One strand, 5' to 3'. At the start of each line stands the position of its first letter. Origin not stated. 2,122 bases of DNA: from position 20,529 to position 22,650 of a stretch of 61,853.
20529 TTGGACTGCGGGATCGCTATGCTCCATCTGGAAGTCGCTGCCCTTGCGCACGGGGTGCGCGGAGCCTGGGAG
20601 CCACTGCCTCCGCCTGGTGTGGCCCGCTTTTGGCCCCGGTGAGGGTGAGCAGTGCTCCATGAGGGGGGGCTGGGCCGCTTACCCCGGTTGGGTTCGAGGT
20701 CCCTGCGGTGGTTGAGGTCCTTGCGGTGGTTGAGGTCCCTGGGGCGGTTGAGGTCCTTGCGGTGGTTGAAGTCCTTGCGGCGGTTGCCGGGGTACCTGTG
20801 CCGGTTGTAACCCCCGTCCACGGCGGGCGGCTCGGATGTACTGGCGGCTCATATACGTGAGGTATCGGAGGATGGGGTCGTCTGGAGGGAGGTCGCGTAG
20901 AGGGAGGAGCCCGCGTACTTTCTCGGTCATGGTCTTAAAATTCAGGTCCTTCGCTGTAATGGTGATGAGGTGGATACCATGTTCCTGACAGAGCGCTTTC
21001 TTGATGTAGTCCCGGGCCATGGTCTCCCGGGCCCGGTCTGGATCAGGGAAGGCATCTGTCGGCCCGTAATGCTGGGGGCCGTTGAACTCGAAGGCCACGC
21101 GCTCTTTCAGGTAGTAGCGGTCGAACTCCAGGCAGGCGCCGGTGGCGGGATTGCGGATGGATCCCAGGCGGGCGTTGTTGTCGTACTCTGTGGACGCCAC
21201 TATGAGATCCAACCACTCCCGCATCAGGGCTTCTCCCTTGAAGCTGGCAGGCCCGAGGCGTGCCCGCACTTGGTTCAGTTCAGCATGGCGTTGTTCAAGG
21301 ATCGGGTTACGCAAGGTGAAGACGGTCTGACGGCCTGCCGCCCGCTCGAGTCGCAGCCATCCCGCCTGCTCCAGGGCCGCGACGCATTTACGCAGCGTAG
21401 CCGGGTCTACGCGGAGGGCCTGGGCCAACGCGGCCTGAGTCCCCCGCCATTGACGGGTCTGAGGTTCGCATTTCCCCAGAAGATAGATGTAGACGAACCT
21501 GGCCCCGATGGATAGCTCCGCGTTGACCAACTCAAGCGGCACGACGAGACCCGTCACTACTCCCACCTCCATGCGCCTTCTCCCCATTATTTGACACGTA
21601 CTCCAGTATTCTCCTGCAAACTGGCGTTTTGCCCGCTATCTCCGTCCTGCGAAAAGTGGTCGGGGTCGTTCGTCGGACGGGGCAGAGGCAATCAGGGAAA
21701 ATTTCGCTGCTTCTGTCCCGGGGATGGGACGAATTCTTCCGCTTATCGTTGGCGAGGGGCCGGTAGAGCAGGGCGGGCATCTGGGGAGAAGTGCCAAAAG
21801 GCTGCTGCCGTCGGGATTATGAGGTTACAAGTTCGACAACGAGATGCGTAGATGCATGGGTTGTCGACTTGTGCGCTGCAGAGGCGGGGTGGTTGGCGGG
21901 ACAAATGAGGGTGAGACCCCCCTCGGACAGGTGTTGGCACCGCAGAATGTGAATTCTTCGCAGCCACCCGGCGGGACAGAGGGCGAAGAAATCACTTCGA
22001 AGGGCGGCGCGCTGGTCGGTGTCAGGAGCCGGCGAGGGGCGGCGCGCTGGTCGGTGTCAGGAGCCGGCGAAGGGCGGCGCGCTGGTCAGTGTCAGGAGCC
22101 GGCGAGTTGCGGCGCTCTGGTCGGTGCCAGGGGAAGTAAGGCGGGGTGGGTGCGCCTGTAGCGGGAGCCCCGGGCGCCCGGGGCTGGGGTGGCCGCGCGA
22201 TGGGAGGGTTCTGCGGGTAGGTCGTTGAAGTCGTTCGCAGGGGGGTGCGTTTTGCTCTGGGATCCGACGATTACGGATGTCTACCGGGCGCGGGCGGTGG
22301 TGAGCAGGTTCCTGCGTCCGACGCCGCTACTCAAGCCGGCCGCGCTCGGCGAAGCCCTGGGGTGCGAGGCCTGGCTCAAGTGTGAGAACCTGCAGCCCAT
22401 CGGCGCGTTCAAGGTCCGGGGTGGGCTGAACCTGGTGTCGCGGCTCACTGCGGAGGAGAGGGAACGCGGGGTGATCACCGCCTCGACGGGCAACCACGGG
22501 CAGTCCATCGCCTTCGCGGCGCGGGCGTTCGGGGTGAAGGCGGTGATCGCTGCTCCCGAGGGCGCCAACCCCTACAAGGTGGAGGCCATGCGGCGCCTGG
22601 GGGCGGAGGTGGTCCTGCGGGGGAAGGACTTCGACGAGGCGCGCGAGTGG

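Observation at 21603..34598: Imperfect ~0.5 kb inverted repeats bracket a ~12 kb gene segment with no visible recombinase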

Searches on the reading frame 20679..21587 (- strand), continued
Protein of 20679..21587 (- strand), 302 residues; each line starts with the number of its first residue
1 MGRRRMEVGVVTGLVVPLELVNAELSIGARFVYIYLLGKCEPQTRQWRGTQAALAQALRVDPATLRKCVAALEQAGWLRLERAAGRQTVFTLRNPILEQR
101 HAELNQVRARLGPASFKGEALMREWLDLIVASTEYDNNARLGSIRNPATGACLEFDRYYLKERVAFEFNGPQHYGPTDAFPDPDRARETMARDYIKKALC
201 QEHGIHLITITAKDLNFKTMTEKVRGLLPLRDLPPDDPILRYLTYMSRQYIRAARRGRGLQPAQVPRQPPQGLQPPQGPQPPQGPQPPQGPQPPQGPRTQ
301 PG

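Call 106: search_protein_families(library=phrogs, proteins=[window:20679-21587:-, P0133, P0146, L079:3695-4777:+], max_evalue=0.01)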
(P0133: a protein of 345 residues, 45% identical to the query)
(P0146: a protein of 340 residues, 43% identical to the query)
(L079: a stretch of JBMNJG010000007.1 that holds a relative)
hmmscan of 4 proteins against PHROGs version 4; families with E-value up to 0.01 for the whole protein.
window:20679-21587:- (302 aa): 7 families
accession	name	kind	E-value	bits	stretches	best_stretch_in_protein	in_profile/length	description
phrog_9084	-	DNA, RNA and nucleotide metabolism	2e-12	48.5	1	118-224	63-164/187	homing endonuclease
phrog_559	-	DNA, RNA and nucleotide metabolism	3.8e-09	36.9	1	117-216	308-401/607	HNH endonuclease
phrog_4538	-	unknown function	1.3e-05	25.3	1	154-224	261-329/447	-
phrog_27771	-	unknown function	1.7e-05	24.8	1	147-213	460-526/549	-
phrog_270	-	DNA, RNA and nucleotide metabolism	9.5e-05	22.9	1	22-107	42-125/383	replication initiation protein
phrog_7140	-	DNA, RNA and nucleotide metabolism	0.0001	22.2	1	162-231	165-232/423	intron encoded nuclease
phrog_8102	-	DNA, RNA and nucleotide metabolism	0.00015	22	1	19-90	26-104/337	replication initiation protein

P0133 (345 aa): 6 families
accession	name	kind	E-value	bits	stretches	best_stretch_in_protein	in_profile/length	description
phrog_270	-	DNA, RNA and nucleotide metabolism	1.3e-07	32.3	1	3-84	42-124/383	replication initiation protein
phrog_11896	-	DNA, RNA and nucleotide metabolism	8.3e-05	23.6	0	44-67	54-77/225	primosomal protein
phrog_391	-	DNA, RNA and nucleotide metabolism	0.00072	20.3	1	43-85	50-98/298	replication initiation O-like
phrog_559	-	DNA, RNA and nucleotide metabolism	0.00098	19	1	228-288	337-397/607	HNH endonuclease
phrog_27771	-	unknown function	0.0017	18.1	1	195-288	432-525/549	-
phrog_9084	-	DNA, RNA and nucleotide metabolism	0.0074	17.4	0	240-305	104-169/187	homing endonuclease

P0146 (340 aa): 10 families
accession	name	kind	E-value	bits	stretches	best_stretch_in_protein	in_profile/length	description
phrog_27771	-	unknown function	4.9e-08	33.1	1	198-304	431-538/549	-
phrog_9084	-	DNA, RNA and nucleotide metabolism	3.8e-07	31.3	1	232-305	91-165/187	homing endonuclease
phrog_391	-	DNA, RNA and nucleotide metabolism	5.1e-06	27.3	0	55-86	39-70/298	replication initiation O-like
phrog_559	-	DNA, RNA and nucleotide metabolism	5.4e-06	26.5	1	198-291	308-396/607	HNH endonuclease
phrog_270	-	DNA, RNA and nucleotide metabolism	1.8e-05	25.3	0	94-164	34-103/383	replication initiation protein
phrog_11896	-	DNA, RNA and nucleotide metabolism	0.00016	22.7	0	56-86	43-73/225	primosomal protein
phrog_8102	-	DNA, RNA and nucleotide metabolism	0.0011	19.1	0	93-163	20-93/337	replication initiation protein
phrog_1368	-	transcription regulation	0.0016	19.2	0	134-194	33-91/101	transcriptional regulator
phrog_1032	-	DNA, RNA and nucleotide metabolism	0.0052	17.8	0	55-85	39-69/281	replication initiation protein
phrog_19778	-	unknown function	0.0061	16.7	1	243-304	294-356/362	-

L079:3695-4777:+ (360 aa): 23 families
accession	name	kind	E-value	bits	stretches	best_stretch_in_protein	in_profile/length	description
phrog_27771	-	unknown function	1.1e-11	45.2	1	205-312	435-538/549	-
phrog_559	-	DNA, RNA and nucleotide metabolism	1.3e-11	45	1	239-309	336-406/607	HNH endonuclease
phrog_9084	-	DNA, RNA and nucleotide metabolism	2.9e-09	38.2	1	240-314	91-166/187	homing endonuclease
phrog_4538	-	unknown function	5.1e-09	36.5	1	245-325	263-342/447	-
phrog_391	-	DNA, RNA and nucleotide metabolism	1e-07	32.9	1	26-88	13-75/298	replication initiation O-like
phrog_270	-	DNA, RNA and nucleotide metabolism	3.2e-07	31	1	104-175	36-106/383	replication initiation protein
phrog_186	-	DNA, RNA and nucleotide metabolism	6e-07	30.4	0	28-78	39-90/308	DnaD-like helicase loader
phrog_8102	-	DNA, RNA and nucleotide metabolism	1.2e-06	28.9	0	26-87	30-95/337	replication initiation protein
phrog_7140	-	DNA, RNA and nucleotide metabolism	5.9e-06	26.3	1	253-314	167-227/423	intron encoded nuclease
phrog_19778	-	unknown function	6.1e-06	26.5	1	238-314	280-358/362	-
phrog_2030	-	transcription regulation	3.6e-05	24.5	0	124-183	23-76/202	transcriptional regulator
phrog_34504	-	unknown function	4.5e-05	23.7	1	242-311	307-378/386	-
phrog_10724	-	unknown function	0.00039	20.9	0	52-80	33-61/253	-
phrog_678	-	DNA, RNA and nucleotide metabolism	0.00052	20.7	0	138-182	87-135/346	replication initiation O-like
phrog_142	-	moron, auxiliary metabolic gene and host takeover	0.00065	20.8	0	134-178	24-68/116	Ren-like exclusion protein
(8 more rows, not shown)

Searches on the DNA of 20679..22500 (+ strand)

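Call 11: search_rna_families(source=window, start=21300, end=22500, threshold=evalue, max_evalue=10)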
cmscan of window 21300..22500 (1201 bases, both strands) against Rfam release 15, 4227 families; matches with E-value up to 10: 5.
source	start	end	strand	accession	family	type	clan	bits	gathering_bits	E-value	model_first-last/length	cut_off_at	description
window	22321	22429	+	RF01872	MEG3_2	Gene; lncRNA;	-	22.5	60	0.099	1-105/105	no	Maternally expressed 3 conserved region 2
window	21453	21554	+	RF00149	snoZ103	Gene; snRNA; snoRNA; CD-box;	-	19.9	44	0.76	1-100/100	no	Small nucleolar RNA Z103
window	21752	21948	+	RF02247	Six3os1_2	Gene; lncRNA;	-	17.6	80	1.5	1-217/217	no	Six3os1 conserved region 2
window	22034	22068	-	RF02044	CDKN2B-AS_2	Gene; lncRNA;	-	12.7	50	9.9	1-46/46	no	CDKN2B antisense RNA 1 convserved region 2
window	21414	21492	-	RF02219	ZNRD1-AS1_2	Gene; lncRNA;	-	12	60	5.8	1-76/76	no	ZNRD1 antisense RNA 1 conserved region 2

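Call 31: search_dna_similar(query=window:21590-22000:+, collection=plasmids, mode=distant, max_evalue=0.01)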
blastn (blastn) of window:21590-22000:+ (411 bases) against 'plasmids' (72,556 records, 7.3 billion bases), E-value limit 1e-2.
No match.

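Call 32: search_dna_similar(query=window:21590-22000:+, collection=phages, mode=distant, max_evalue=0.01)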
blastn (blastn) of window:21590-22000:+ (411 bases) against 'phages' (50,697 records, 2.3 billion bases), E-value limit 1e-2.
No match.

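Call 94: search_rna_families(sources=[L067, L023, L061, L049, L022, L054, L038, L006, L007, L090, L092, L012, L017], threshold=gathering)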
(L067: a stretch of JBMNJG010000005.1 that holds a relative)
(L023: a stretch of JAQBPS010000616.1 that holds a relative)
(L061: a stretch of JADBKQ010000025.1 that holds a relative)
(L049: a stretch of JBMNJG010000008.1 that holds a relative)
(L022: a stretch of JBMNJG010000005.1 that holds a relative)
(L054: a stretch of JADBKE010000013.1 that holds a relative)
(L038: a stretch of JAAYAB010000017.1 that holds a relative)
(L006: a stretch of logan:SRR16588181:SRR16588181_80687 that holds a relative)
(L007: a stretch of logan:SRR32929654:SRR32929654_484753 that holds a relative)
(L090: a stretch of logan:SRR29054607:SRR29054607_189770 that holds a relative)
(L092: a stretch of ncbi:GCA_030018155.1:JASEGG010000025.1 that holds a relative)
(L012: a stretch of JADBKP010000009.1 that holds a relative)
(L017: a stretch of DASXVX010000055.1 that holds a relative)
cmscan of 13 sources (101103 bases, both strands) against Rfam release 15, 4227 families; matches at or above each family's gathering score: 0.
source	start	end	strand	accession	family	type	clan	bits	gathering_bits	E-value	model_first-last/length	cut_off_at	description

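Call 100: build_rna_model(alignment_id=A8, structure=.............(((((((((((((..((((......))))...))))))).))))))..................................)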
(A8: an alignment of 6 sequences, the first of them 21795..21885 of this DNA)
Model R1 built from alignment A8 (6 sequences, 93 columns); structure: as given.
model positions 91; base pairs 17; branch points 0; effective number of sequences 2.96; information 0.626 bits per position. Calibrated on 0.2 Mb of random sequence (short: E-values are rough).
structure used (alignment columns):
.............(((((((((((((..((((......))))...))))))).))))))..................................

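Call 101: search_with_rna_model(model_id=R1, sources=[window, L003, L004, L008, L009, L010, L011, L012, L013, L014, L015, L016, L017, L018, L019, L020, L021, L022, L023, L024, L026, L028, L029, L031, L032, L033, L036, L037, L038, L039, L040, L041, L042, L043, L044, L045, L046, L047, L048, L049, L052, L053, L054, L056, L057, L058, L059, L060, L061, L062, L063, L064, L065, L066, L067, L073, L074, L080, L081, L082, L084, L085, L087, L089, L091, L094, L006, L007, L090, L092, L095], max_evalue=1)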
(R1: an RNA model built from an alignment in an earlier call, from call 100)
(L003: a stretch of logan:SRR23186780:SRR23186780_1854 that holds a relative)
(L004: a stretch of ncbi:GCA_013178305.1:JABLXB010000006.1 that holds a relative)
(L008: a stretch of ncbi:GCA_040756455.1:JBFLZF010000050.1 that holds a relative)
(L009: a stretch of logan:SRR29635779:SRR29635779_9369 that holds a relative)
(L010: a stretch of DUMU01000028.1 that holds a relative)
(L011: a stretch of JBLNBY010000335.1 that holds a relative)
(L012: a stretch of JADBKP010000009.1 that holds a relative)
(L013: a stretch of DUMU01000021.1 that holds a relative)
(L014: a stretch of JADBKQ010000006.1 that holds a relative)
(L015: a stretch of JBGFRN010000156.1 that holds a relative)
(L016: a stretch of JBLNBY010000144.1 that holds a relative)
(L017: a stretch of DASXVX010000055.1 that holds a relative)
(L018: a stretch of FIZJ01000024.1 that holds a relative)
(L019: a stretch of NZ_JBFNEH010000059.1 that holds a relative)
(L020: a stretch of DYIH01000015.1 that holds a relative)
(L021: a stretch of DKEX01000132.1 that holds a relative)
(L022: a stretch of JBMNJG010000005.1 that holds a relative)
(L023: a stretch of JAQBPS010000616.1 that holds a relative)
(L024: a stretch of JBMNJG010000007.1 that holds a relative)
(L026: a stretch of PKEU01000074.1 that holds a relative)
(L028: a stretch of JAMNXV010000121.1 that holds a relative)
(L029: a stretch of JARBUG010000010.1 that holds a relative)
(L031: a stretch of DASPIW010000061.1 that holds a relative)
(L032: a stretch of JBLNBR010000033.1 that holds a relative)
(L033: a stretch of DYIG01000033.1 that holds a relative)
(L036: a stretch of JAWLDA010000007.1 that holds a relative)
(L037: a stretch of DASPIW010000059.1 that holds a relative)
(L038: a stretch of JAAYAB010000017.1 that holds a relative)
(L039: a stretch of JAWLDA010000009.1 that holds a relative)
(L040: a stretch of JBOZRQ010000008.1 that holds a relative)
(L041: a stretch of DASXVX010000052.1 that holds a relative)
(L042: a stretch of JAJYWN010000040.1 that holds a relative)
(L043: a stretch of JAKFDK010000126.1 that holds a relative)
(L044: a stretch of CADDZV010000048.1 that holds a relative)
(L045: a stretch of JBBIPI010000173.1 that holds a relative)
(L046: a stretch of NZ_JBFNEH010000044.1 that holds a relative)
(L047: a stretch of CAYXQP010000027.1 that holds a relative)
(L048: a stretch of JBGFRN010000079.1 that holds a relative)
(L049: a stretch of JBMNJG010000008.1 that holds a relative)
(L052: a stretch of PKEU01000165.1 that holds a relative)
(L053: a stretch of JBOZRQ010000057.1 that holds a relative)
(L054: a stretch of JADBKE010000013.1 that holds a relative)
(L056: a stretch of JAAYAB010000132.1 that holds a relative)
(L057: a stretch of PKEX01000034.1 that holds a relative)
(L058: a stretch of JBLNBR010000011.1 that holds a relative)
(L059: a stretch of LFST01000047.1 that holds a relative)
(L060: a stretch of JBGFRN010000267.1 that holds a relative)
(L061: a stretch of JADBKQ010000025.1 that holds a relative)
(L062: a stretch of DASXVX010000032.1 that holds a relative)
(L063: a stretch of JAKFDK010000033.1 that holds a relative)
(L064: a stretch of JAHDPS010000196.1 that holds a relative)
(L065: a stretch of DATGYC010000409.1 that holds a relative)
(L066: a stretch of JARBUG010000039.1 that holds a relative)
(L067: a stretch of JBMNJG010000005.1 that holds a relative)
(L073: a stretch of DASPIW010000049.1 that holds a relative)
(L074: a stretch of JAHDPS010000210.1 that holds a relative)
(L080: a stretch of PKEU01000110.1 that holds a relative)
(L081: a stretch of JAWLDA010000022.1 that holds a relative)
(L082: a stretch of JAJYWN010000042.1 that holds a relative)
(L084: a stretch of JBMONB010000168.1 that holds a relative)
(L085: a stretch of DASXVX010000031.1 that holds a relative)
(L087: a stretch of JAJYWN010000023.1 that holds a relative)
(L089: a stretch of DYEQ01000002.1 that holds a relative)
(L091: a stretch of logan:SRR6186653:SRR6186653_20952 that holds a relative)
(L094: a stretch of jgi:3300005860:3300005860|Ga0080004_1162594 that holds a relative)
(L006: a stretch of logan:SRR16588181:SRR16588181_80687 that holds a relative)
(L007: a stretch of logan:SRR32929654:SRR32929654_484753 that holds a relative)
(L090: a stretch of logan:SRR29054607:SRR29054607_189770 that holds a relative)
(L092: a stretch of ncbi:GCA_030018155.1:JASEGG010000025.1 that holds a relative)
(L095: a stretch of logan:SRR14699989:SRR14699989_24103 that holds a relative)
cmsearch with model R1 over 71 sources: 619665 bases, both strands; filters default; matches with E-value up to 1: 9.
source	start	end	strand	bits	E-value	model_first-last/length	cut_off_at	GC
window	34313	34403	+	105.5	7.6e-34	1-91/91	no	0.54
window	21793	21883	-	103.8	3e-33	1-91/91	no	0.54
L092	9604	9694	+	99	1.6e-31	1-91/91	no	0.54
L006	669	759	+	88.5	7.8e-28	1-91/91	no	0.66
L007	352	442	+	82.1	1.5e-25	1-91/91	no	0.56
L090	615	705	+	73.9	1.2e-22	1-91/91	no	0.59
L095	1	42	+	35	6.9e-09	50-91/91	5'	0.48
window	17649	17703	+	12.6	0.59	1-91/91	no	0.67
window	61256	61299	+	12.2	0.81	1-91/91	no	0.66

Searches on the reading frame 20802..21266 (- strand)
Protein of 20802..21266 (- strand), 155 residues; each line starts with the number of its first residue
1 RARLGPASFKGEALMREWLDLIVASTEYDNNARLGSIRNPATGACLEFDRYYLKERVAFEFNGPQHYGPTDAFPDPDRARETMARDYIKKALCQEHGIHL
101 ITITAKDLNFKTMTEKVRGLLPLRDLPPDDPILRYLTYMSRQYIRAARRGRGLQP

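Call 83: predict_structure(alignment_id=A6)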
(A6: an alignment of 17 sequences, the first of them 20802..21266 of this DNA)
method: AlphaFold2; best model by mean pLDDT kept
length: 155 residues; sequences in the alignment: 17
mean_pLDDT: 91.2   pTM: 0.86
mean pLDDT of the five models: 91.2, 91.1, 90.9, 89.7, 87.7
residues with pLDDT >= 90: 110; 70-90: 39; 50-70: 3; < 50: 3
segments of 3 or more residues with pLDDT < 50: 153-155
pLDDT, mean of each block of 10 residues (from residue 1): 90 97 97 90 91 97 86 86 91 96 96 97 94 96 85 46
secondary structure, 60 per line:
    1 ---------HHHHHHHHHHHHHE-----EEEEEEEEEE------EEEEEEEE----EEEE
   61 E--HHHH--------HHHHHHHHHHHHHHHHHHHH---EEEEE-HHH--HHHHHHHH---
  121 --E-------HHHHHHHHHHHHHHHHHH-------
elements in order: H10-22 E29-38 E45-52 E57-61 H64-67 H76-95 E99-103 H110-117 H131-148

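Call 86: fold_search(model_id=the predicted structure, library=pdb)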
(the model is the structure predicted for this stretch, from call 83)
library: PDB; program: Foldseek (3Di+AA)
matches with E <= 10: 383; with E <= 0.001: 0
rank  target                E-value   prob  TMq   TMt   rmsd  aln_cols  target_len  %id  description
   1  6z1p_AS               6.2e-03  0.90  0.30  0.09  11.8       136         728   18  Structure of the mitochondrial ribosome from Tetrahymena thermophila (released 2020-06-24)
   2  4oq2                  2.6e-02  0.54  0.27  0.16  12.4       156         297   13  5hmC specific restriction endonuclease PvuRTs1I (released 2014-03-12)
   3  4oky                  6.0e-02  0.44  0.26  0.16  12.7       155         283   10  Crystal structure of PvuRts1I, a 5-hydroxymethylcytosine DNA restriction endonuclease (released 2014-09-10)
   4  8gh6_A                8.7e-02  0.51  0.36  0.10   8.1       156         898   11  Bombyx mori R2 retrotransposon initiating target-primed reverse transcription (released 2023-04-05)
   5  9i05_Xg               1.3e-01  0.69  0.38  0.15   8.5       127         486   14  Cryo-EM structure of the large subunit of the mitochondrial ribosome from Toxoplasma gondii (released 2025-06-11)
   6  9nl2_A                1.4e-01  0.35  0.35  0.08   8.1       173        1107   13  Structure of R2 retrotransposon protein from Platysternon megacephalum initiating target-primed reverse transcription (released 2025-06-18)
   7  4par_B                1.4e-01  0.41  0.35  0.19  12.9       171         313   11  The 5-Hydroxymethylcytosine-Specific Restriction Enzyme AbaSI in a Complex with Product-like DNA (released 2014-06-25)
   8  4par_C                1.5e-01  0.35  0.35  0.19  13.1       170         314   11  The 5-Hydroxymethylcytosine-Specific Restriction Enzyme AbaSI in a Complex with Product-like DNA (released 2014-06-25)
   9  9nl3_A                1.5e-01  0.35  0.36  0.08   7.2       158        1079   13  Structure of R2 retrotransposon protein from Taeniopygia guttata initiating target-primed reverse transcription (released 2025-06-18)
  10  9g6k_L9               1.7e-01  0.77  0.46  0.17   8.2       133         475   14  LSU structure derived from the LSU sample of the mitoribosome from T. gondii. (released 2024-12-11)
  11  4par_A                1.9e-01  0.38  0.36  0.20  12.9       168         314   10  The 5-Hydroxymethylcytosine-Specific Restriction Enzyme AbaSI in a Complex with Product-like DNA (released 2014-06-25)
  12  9i05_Xl               2.2e-01  0.54  0.36  0.16   5.7       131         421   14  Cryo-EM structure of the large subunit of the mitochondrial ribosome from Toxoplasma gondii (released 2025-06-11)
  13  9oz0_B                2.2e-01  0.16  0.24  0.22  10.7       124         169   13  Crystal structure of T6SS effector-immunity complex PA3907-PA3908 from Pseudomonas aeruginosa (released 2025-06-18)
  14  9i05_Xv               2.4e-01  0.51  0.37  0.17   5.5       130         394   12  Cryo-EM structure of the large subunit of the mitochondrial ribosome from Toxoplasma gondii (released 2025-06-11)
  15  9dou_A                3.3e-01  0.21  0.36  0.10   8.0       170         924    8  Taeniopygia guttata R2 retrotransposon (R2Tg) initiating target-primed reverse transcription (released 2025-05-21)
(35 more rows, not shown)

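Call 108: search_solved_structures(query=A6, max_evalue=10, show_alignments=2)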
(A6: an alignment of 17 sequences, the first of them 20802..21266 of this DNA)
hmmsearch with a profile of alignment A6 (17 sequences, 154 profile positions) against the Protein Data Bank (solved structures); distinct sequences matched with E-value up to 10: 0.
